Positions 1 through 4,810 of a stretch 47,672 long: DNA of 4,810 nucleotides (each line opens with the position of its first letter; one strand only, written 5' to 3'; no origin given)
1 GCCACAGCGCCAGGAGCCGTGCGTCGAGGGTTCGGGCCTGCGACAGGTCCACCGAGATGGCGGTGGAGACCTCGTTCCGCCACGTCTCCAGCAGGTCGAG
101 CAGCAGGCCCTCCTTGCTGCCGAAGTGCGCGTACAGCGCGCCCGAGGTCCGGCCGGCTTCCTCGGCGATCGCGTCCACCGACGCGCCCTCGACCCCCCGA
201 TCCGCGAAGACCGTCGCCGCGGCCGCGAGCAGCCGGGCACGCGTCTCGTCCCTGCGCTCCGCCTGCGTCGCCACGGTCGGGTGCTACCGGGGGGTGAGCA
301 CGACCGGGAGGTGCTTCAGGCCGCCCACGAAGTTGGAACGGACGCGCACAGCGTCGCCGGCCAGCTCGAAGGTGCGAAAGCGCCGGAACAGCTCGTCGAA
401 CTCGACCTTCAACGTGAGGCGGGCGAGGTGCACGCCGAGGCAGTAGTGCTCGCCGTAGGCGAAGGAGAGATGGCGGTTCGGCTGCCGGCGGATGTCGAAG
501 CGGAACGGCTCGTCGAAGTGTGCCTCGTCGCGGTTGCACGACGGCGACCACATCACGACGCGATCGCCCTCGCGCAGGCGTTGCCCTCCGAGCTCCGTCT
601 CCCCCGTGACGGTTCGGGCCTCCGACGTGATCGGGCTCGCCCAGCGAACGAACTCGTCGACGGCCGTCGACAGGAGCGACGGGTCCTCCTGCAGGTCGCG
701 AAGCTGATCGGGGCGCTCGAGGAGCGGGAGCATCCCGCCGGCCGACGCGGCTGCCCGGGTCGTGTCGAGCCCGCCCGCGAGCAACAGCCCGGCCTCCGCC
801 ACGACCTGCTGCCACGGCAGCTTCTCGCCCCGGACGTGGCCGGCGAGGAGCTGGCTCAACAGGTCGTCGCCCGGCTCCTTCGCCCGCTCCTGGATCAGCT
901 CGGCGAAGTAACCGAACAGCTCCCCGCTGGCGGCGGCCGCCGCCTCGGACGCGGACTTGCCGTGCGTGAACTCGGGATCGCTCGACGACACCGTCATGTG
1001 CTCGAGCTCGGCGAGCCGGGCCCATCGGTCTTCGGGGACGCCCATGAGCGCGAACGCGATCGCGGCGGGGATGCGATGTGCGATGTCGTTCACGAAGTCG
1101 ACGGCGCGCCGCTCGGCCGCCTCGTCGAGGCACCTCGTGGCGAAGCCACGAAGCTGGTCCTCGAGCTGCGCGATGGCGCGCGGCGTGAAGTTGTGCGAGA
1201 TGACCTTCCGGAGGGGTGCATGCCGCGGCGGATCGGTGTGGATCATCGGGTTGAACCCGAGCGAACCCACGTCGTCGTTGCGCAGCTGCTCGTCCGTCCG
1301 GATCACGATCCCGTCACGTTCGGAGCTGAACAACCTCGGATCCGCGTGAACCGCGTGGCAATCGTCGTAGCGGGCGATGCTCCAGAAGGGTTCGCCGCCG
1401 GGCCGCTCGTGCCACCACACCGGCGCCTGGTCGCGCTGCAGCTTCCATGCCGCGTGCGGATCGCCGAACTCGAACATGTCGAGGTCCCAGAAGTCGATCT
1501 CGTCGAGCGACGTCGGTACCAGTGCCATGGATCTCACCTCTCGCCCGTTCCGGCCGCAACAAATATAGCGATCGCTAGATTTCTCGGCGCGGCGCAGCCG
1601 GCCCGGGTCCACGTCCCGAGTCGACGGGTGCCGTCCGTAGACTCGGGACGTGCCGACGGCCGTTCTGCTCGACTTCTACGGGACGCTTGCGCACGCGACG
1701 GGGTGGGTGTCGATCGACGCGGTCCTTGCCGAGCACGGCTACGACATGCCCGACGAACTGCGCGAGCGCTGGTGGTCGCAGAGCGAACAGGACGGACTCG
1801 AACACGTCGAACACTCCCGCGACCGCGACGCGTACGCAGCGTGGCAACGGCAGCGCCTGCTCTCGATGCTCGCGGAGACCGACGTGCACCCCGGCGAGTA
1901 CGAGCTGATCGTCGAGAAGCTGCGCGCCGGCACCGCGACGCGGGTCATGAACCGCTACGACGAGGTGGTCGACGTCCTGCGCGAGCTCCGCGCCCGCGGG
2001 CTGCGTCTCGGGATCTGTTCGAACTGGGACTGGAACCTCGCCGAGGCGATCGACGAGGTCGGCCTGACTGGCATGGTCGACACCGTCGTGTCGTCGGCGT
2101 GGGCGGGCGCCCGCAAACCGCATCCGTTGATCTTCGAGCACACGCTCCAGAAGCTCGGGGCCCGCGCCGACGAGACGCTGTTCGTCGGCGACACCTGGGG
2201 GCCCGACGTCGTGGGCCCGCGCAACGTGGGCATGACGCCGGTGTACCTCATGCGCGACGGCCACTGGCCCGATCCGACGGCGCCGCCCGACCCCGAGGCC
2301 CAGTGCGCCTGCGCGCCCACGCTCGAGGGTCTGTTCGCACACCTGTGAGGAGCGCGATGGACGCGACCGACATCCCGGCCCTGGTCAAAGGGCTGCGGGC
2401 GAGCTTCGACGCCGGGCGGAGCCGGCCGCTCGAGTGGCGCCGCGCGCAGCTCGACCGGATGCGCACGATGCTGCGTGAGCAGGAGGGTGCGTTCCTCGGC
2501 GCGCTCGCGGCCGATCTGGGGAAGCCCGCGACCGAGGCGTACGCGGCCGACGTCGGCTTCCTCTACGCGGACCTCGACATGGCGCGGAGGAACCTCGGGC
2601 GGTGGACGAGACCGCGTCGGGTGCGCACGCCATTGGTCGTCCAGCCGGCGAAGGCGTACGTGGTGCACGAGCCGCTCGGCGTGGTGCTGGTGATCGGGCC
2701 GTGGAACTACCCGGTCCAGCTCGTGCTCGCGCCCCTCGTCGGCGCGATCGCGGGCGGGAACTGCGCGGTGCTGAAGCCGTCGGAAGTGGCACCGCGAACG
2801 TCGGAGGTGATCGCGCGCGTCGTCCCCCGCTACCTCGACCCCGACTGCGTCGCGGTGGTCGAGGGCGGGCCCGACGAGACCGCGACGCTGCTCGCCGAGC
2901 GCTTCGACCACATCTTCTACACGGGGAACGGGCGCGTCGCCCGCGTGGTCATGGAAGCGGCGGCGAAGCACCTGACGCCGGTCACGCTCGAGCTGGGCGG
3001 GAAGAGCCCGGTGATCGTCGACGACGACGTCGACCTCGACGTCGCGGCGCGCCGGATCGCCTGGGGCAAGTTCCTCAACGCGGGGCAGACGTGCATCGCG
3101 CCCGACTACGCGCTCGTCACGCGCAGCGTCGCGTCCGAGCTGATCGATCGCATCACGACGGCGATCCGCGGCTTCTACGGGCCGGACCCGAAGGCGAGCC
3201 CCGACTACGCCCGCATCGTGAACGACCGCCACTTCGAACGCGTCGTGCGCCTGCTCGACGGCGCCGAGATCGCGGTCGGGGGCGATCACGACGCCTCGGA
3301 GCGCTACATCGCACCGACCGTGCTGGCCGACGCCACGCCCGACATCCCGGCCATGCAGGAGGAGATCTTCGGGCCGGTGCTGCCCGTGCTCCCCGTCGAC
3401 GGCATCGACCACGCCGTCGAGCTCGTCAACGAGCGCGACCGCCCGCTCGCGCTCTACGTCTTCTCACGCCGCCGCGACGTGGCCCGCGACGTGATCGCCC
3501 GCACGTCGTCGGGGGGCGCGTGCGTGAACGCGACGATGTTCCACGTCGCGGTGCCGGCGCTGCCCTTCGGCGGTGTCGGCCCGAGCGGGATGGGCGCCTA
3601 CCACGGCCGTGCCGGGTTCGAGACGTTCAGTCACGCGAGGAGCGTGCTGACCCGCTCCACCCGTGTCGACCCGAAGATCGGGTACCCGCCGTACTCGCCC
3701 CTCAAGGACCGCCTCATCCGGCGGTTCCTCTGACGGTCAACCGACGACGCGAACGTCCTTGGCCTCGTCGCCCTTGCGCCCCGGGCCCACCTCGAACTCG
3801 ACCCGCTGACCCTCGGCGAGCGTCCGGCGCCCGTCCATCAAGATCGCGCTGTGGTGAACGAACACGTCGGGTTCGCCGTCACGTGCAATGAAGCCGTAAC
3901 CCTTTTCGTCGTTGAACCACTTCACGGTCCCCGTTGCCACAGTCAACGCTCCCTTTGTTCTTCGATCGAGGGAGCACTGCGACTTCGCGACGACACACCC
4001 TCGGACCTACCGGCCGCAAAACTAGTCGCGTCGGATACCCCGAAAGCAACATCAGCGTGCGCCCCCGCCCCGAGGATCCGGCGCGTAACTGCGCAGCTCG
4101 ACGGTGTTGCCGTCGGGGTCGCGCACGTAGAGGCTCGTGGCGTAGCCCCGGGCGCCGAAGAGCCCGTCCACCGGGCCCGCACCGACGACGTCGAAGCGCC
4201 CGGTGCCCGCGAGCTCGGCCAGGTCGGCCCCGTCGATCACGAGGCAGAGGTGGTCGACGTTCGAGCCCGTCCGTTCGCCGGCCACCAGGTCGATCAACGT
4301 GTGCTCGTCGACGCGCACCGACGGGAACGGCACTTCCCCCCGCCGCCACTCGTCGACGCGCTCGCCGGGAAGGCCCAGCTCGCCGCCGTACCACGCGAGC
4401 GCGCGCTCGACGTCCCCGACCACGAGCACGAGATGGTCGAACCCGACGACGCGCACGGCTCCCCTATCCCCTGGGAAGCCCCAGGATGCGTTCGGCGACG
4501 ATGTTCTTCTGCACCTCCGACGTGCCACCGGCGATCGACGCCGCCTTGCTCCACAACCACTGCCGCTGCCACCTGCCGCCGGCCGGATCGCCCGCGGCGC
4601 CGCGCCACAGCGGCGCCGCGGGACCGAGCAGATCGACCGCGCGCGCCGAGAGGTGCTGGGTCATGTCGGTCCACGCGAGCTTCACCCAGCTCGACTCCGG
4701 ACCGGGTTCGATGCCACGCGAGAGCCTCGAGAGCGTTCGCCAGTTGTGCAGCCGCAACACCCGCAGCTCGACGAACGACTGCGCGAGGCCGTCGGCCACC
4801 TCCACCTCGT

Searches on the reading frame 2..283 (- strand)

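Call 36: search_protein_families(library=pfam, proteins=[window:2-283:-], max_evalue=0.00001)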
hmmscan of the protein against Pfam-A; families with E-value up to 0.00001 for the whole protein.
window:2-283:- (94 aa): 1 family
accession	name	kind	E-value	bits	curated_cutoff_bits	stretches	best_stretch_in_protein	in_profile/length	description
PF00440.29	TetR_N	-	1.7e-16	60.2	24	1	18-63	1-46/47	Bacterial regulatory proteins, tetR family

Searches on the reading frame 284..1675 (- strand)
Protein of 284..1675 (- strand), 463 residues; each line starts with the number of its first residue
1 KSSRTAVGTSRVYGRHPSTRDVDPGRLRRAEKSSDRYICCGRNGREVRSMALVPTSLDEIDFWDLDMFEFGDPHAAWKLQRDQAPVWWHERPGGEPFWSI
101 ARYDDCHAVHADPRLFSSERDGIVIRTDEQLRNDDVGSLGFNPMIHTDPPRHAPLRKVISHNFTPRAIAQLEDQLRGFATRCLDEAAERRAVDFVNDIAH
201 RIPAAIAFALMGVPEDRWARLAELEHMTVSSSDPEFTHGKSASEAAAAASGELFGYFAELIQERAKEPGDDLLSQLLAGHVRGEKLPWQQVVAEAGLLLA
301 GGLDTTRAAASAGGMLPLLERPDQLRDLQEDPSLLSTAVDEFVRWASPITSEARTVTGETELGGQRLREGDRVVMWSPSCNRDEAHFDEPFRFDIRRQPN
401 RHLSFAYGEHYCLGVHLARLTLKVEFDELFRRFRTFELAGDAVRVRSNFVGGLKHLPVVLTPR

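Call 36: search_protein_families(library=pfam, proteins=[window:284-1675:-], max_evalue=0.00001)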
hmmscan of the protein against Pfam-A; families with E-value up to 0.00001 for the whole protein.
window:284-1675:- (463 aa): 1 family
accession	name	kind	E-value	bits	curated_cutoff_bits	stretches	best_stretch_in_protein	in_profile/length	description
PF00067.27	p450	-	4.8e-19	68.9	22.8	1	243-437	206-436/462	Cytochrome P450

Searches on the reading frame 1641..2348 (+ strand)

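Call 36: search_protein_families(library=pfam, proteins=[window:1641-2348:+], max_evalue=0.00001)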
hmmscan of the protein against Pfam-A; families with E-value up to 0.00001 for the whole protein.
window:1641-2348:+ (235 aa): 3 families
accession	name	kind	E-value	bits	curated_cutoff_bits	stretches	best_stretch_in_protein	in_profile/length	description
PF00702.32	Hydrolase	-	4e-18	66.9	26.4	1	7-197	3-191/191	haloacid dehalogenase-like hydrolase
PF13419.12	HAD_2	-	2.1e-15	57.7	23.8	1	10-199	3-174/178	Haloacid dehalogenase-like hydrolase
PF13242.12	Hydrolase_like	-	1e-08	35.4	22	1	157-207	2-52/75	HAD-hyrolase-like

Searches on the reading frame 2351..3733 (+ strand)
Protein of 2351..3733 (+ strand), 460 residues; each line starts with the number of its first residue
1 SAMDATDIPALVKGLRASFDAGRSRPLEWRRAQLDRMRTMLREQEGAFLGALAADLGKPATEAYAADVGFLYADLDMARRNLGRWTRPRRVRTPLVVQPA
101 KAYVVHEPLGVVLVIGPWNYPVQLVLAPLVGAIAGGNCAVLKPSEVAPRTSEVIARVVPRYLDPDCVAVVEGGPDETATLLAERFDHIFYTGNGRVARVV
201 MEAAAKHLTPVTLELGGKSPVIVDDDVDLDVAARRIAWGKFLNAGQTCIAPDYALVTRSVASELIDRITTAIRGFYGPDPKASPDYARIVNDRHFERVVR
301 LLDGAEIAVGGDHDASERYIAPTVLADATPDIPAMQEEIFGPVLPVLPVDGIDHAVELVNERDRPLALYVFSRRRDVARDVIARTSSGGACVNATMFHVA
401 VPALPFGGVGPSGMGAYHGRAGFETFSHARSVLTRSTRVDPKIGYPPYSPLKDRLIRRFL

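Call 36: search_protein_families(library=pfam, proteins=[window:2351-3733:+], max_evalue=0.00001)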
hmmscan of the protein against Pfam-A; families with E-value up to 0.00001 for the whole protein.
window:2351-3733:+ (460 aa): 1 family
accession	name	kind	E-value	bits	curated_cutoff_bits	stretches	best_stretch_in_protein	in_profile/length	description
PF00171.27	Aldedh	-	4.6e-91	306.1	23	1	2-432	25-461/461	Aldehyde dehydrogenase family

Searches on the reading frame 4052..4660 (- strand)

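Call 36: search_protein_families(library=pfam, proteins=[window:4052-4660:-], max_evalue=0.00001)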
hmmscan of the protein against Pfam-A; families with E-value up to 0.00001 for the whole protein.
window:4052-4660:- (202 aa): 1 family
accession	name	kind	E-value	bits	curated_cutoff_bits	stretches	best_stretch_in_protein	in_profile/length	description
PF00903.31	Glyoxalase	-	6.1e-07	30.3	20.6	1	73-189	1-121/121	Glyoxalase/Bleomycin resistance protein/Dioxygenase superfamily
